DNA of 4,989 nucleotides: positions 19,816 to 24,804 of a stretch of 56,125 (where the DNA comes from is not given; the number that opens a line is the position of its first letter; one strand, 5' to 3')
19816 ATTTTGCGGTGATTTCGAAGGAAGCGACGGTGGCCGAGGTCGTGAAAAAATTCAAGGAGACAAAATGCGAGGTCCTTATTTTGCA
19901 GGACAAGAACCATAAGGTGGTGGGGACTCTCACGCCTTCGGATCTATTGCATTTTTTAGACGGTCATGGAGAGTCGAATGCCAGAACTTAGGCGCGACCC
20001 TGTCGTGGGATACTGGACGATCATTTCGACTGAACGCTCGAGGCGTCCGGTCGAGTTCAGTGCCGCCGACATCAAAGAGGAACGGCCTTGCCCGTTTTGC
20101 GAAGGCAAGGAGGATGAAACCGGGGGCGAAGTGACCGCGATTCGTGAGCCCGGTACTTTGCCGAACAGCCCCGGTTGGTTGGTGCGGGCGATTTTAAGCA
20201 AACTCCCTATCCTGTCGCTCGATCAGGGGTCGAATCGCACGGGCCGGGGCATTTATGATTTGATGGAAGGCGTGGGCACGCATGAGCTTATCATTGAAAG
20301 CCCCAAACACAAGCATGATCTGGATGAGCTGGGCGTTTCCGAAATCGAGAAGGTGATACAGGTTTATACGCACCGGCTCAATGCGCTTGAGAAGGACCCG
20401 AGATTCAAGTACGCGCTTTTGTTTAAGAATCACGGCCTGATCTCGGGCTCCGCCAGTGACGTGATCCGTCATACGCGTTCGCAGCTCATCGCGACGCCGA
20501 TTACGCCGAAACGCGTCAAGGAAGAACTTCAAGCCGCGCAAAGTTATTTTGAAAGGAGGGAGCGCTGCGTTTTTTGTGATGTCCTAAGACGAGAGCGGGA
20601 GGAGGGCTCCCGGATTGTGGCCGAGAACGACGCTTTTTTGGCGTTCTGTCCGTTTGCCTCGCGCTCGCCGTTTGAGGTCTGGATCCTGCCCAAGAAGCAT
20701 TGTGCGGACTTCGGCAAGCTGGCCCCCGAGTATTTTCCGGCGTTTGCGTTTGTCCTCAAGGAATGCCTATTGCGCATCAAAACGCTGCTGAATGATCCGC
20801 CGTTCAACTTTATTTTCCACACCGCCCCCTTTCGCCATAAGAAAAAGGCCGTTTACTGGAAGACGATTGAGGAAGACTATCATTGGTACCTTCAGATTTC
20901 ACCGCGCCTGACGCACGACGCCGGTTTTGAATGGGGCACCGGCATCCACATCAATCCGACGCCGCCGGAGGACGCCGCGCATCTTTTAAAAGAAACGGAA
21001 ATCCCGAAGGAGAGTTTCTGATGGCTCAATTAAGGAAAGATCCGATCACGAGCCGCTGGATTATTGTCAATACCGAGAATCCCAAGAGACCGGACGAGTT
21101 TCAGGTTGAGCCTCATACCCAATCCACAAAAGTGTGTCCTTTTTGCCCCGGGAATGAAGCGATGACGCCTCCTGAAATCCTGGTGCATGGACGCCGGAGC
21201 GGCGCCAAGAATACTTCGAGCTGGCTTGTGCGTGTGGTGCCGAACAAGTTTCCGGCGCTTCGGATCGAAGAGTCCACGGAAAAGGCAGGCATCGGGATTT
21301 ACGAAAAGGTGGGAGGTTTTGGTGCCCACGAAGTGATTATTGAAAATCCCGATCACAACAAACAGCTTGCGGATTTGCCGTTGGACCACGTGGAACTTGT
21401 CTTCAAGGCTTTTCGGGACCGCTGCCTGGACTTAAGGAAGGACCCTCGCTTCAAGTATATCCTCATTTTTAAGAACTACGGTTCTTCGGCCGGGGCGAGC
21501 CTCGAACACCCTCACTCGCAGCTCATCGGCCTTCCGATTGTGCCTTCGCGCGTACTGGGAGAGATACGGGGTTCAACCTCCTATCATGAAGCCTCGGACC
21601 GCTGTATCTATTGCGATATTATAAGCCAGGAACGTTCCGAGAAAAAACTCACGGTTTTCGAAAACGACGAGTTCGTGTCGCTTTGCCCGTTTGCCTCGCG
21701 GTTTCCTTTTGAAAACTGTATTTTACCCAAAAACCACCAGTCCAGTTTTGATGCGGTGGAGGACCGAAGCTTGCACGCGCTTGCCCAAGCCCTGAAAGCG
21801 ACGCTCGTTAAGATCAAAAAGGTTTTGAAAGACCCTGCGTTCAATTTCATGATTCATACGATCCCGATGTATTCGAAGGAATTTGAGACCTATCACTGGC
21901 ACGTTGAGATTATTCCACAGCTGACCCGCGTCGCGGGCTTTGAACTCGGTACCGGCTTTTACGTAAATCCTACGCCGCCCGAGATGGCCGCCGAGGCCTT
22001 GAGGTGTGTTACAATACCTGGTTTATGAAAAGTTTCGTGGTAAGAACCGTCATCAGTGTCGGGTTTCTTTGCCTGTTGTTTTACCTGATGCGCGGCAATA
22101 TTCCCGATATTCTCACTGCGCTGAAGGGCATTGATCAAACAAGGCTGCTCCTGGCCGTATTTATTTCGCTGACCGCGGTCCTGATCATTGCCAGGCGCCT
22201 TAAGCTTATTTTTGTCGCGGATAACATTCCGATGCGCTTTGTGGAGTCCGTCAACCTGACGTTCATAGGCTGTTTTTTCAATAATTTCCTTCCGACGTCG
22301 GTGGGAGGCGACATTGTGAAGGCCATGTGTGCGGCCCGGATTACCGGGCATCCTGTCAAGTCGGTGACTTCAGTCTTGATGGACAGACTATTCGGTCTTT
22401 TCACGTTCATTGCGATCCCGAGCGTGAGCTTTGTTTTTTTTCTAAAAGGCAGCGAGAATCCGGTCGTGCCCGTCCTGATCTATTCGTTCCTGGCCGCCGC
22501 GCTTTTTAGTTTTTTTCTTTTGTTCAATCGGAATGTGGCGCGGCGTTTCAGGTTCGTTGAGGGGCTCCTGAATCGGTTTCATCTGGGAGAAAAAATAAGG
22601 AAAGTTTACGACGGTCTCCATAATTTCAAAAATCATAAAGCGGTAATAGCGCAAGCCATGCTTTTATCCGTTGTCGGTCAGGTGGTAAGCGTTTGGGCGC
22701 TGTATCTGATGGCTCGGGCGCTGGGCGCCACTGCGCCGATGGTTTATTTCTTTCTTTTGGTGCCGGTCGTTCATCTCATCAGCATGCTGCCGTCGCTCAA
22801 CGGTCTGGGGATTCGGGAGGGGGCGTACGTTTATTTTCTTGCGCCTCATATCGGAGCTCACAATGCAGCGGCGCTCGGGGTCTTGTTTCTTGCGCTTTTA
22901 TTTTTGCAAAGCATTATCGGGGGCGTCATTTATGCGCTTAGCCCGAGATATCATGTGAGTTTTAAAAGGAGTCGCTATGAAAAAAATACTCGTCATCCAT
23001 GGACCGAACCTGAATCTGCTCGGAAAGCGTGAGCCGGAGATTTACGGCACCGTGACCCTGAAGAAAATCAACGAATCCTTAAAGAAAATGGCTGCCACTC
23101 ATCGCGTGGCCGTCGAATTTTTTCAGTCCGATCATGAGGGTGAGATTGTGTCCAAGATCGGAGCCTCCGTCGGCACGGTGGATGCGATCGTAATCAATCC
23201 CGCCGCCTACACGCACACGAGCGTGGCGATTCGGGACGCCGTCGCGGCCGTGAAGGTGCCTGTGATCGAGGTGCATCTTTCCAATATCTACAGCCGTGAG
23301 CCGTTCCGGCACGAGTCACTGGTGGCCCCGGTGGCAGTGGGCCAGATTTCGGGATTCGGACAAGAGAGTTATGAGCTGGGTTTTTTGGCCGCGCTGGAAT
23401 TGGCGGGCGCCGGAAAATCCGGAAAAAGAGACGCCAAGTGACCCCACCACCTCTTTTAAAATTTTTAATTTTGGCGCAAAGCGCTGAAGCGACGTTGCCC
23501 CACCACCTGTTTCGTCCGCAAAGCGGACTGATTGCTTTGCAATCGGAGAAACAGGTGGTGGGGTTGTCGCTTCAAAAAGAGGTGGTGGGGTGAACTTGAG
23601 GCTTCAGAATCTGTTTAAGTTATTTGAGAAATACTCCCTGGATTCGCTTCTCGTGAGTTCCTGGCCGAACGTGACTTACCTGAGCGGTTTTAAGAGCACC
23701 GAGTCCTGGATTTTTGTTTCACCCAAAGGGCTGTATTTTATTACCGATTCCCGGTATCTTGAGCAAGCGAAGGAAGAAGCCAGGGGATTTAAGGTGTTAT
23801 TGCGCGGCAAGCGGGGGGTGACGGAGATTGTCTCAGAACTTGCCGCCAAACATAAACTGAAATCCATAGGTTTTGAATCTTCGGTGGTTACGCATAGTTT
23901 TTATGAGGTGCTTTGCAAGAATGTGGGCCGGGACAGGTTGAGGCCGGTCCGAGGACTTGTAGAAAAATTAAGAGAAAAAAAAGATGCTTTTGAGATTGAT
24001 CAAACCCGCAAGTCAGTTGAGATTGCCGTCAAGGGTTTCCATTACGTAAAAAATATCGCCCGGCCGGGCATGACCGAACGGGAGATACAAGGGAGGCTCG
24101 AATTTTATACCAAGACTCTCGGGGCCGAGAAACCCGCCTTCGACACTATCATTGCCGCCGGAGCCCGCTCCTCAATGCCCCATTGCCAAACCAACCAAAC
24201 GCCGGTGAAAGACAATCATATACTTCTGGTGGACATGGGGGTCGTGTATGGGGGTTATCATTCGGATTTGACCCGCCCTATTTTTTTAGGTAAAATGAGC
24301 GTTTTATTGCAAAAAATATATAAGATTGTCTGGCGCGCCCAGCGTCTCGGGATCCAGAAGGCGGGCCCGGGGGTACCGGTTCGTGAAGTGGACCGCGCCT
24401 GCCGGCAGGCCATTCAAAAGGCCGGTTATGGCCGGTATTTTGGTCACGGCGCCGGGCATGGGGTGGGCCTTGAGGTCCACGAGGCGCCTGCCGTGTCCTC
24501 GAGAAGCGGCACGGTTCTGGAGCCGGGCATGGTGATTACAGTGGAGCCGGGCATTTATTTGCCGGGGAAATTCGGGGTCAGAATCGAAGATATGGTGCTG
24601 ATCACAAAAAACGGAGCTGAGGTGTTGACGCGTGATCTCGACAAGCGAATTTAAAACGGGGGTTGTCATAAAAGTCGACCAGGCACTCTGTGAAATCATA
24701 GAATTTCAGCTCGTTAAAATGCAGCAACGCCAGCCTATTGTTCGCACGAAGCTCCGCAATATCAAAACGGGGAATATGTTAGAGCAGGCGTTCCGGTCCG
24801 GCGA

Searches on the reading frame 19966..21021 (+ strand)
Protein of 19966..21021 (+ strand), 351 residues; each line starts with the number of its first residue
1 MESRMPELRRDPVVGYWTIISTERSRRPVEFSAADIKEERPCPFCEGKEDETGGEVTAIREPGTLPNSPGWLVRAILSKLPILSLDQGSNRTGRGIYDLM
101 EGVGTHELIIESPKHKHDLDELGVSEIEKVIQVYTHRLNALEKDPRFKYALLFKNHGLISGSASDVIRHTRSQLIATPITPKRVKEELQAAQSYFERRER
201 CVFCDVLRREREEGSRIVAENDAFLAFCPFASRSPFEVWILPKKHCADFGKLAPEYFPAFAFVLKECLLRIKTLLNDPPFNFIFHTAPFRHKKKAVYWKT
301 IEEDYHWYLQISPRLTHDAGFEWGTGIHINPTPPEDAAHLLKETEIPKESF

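Call 83: search_protein_families(library=pfam, proteins=[window:19966-21021:+], max_evalue=0.000001)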
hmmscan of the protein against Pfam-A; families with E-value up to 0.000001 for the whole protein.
window:19966-21021:+ (351 aa): 3 families
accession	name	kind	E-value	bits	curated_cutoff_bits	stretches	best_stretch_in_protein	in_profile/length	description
PF02744.22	GalP_UDP_tr_C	-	7.4e-10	39.2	29.2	1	189-294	3-109/165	Galactose-1-phosphate uridyl transferase, C-terminal domain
PF01087.27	GalP_UDP_transf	-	5.9e-08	33.8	22.1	0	96-161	102-167/184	Galactose-1-phosphate uridyl transferase, N-terminal domain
PF16285.10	DUF4931_N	-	3.9e-07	30.6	24.1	0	106-175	53-119/124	Domain of unknown function (DUF4931) N-terminal domain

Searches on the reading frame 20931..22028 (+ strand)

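Call 83: search_protein_families(library=pfam, proteins=[window:20931-22028:+], max_evalue=0.000001)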
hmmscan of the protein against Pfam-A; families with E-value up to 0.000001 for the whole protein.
window:20931-22028:+ (365 aa): 4 families
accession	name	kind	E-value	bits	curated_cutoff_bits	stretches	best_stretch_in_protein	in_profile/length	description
PF01087.27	GalP_UDP_transf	-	1.5e-15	58.5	22.1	1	33-205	13-184/184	Galactose-1-phosphate uridyl transferase, N-terminal domain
PF16268.10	DUF4921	-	1.1e-12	48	28.5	1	168-352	214-388/425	Domain of unknown function (DUF4921)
PF16285.10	DUF4931_N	-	8.4e-11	42.5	24.1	1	134-201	54-121/124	Domain of unknown function (DUF4931) N-terminal domain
PF02744.22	GalP_UDP_tr_C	-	5e-08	33.3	29.2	1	216-335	6-125/165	Galactose-1-phosphate uridyl transferase, C-terminal domain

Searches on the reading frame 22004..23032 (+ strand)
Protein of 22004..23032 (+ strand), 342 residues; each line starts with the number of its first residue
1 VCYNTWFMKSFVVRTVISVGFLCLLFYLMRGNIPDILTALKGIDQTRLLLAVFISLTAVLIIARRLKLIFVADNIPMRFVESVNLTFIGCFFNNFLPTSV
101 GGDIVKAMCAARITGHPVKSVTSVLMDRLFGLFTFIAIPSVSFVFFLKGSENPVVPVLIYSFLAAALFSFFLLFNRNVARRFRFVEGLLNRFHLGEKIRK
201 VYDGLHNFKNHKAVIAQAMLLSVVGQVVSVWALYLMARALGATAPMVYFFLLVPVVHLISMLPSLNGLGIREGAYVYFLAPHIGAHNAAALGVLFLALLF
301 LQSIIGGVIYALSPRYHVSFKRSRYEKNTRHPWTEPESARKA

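Call 83: search_protein_families(library=pfam, proteins=[window:22004-23032:+], max_evalue=0.000001)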
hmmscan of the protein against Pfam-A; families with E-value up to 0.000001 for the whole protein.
window:22004-23032:+ (342 aa): 1 family
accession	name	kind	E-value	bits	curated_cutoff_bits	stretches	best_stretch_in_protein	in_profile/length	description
PF03706.18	LPG_synthase_TM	-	3.4e-33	115.8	33.4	1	13-306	3-302/302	Lysylphosphatidylglycerol synthase TM region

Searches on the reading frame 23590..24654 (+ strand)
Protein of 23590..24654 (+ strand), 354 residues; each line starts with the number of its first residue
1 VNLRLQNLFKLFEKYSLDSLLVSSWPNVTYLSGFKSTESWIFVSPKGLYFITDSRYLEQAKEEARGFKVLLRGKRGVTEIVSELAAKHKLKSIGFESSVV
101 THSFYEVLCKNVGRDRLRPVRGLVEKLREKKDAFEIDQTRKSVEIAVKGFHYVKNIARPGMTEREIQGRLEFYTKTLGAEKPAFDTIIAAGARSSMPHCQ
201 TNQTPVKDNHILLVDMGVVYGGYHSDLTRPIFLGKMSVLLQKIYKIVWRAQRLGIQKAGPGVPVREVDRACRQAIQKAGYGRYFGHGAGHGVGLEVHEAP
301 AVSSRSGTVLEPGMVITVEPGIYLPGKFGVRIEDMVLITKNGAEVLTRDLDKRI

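Call 83: search_protein_families(library=pfam, proteins=[window:23590-24654:+], max_evalue=0.000001)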
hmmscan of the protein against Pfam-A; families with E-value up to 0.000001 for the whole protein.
window:23590-24654:+ (354 aa): 2 families
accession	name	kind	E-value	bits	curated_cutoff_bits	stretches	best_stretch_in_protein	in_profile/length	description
PF00557.29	Peptidase_M24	-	4.3e-68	229.6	23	1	138-340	2-208/208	Metallopeptidase family M24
PF01321.24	Creatinase_N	-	7.1e-22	78.8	22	1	4-129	1-127/128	Creatinase/Prolidase N-terminal domain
